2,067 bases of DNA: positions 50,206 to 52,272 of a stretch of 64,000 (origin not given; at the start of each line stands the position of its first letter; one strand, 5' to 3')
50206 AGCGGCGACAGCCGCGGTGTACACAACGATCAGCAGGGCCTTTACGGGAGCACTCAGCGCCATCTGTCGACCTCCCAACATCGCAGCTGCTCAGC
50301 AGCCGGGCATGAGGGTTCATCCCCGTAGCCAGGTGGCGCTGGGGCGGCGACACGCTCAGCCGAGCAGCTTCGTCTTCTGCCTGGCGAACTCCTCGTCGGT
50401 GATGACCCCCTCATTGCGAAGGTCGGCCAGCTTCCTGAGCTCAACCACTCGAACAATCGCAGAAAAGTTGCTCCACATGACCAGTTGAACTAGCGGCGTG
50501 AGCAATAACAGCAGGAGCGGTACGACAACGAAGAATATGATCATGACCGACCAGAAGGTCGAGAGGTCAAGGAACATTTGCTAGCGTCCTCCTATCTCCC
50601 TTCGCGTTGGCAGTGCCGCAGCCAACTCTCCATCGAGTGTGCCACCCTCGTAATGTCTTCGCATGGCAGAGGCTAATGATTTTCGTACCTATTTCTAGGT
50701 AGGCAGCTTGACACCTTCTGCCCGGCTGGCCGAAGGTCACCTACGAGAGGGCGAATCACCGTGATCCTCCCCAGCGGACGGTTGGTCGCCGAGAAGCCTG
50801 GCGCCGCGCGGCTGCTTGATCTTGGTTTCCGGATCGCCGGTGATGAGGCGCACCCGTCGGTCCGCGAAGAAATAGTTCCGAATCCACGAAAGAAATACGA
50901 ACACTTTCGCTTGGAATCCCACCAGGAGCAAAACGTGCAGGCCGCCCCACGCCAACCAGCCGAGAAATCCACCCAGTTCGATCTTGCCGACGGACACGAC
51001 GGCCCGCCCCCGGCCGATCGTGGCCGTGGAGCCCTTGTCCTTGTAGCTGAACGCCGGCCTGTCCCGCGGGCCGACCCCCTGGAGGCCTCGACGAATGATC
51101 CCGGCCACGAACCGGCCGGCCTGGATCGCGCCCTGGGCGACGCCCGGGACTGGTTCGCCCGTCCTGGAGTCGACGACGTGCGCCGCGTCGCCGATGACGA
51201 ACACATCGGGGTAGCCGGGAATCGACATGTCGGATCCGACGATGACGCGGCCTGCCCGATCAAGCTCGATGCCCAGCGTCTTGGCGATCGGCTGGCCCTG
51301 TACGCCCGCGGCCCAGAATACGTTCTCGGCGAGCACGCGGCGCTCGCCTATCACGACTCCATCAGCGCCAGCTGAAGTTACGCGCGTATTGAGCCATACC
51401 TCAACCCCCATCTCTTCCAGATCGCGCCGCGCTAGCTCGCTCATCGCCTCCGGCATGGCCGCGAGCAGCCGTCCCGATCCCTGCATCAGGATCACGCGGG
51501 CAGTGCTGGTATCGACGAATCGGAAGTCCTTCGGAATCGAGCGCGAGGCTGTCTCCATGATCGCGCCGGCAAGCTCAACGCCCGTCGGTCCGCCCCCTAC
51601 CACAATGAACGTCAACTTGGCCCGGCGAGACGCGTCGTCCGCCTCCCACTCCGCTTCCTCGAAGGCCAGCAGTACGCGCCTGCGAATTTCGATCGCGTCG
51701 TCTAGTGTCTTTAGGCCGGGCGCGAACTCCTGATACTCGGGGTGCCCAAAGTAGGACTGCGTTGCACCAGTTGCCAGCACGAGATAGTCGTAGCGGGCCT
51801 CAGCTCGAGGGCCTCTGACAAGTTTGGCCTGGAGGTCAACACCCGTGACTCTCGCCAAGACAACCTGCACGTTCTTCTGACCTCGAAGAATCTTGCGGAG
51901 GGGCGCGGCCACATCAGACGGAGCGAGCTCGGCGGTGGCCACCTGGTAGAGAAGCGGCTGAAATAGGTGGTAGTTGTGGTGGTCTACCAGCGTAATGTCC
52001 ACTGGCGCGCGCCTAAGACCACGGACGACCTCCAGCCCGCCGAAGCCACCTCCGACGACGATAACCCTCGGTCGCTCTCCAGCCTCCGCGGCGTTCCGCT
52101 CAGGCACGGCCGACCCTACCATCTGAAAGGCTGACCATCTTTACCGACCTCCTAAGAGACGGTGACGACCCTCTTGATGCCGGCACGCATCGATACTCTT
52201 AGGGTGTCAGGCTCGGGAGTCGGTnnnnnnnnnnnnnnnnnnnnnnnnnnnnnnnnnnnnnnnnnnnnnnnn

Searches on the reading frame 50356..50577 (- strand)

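Call 13: search_protein_families(library=pfam, proteins=[window:50356-50577:-], max_evalue=0.01)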
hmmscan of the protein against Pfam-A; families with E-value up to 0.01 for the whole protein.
window:50356-50577:- (73 aa): 2 families
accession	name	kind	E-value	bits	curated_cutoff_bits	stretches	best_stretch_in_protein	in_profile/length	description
PF09851.14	SHOCT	-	1.4e-09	37.9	27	1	46-72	2-28/28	Short C-terminal domain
PF05120.17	GvpG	-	0.0045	17.6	30.6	1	46-72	36-62/67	Gas vesicle protein G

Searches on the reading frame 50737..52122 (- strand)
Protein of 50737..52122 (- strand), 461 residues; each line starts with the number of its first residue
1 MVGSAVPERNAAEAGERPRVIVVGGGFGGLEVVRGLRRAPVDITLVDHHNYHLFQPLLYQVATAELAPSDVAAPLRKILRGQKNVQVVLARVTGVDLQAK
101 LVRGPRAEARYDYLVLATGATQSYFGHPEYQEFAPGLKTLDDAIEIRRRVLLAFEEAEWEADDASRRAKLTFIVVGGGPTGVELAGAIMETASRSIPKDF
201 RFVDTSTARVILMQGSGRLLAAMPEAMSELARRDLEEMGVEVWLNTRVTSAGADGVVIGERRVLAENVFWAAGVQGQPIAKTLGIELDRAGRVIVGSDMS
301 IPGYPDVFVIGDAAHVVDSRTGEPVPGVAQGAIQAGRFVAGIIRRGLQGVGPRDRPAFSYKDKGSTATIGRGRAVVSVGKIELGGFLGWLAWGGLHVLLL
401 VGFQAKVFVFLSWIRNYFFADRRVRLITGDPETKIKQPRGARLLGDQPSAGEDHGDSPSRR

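Call 13: search_protein_families(library=pfam, proteins=[window:50737-52122:-], max_evalue=0.01)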
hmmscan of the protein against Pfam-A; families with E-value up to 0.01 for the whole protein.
window:50737-52122:- (461 aa): 6 families
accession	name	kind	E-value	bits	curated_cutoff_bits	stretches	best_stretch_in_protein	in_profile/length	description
PF07992.20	Pyr_redox_2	-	8.3e-45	153.9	26.1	1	19-336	2-291/291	Pyridine nucleotide-disulphide oxidoreductase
PF00070.33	Pyr_redox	-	2e-13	51.1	22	1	173-255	3-70/82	Pyridine nucleotide-disulphide oxidoreductase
PF22366.1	NDH2_C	-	0.00011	22.7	27.7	1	363-419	2-59/62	NDH2 C-terminal domain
PF13454.12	NAD_binding_9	-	0.0011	19.4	21.8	0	22-51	2-35/155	FAD-NAD(P)-binding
PF01494.25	FAD_binding_3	-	0.0017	18.1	22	0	19-51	3-35/349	FAD binding domain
PF01134.28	GIDA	-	0.0053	16.3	22.1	0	20-51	2-33/391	Glucose inhibited division protein A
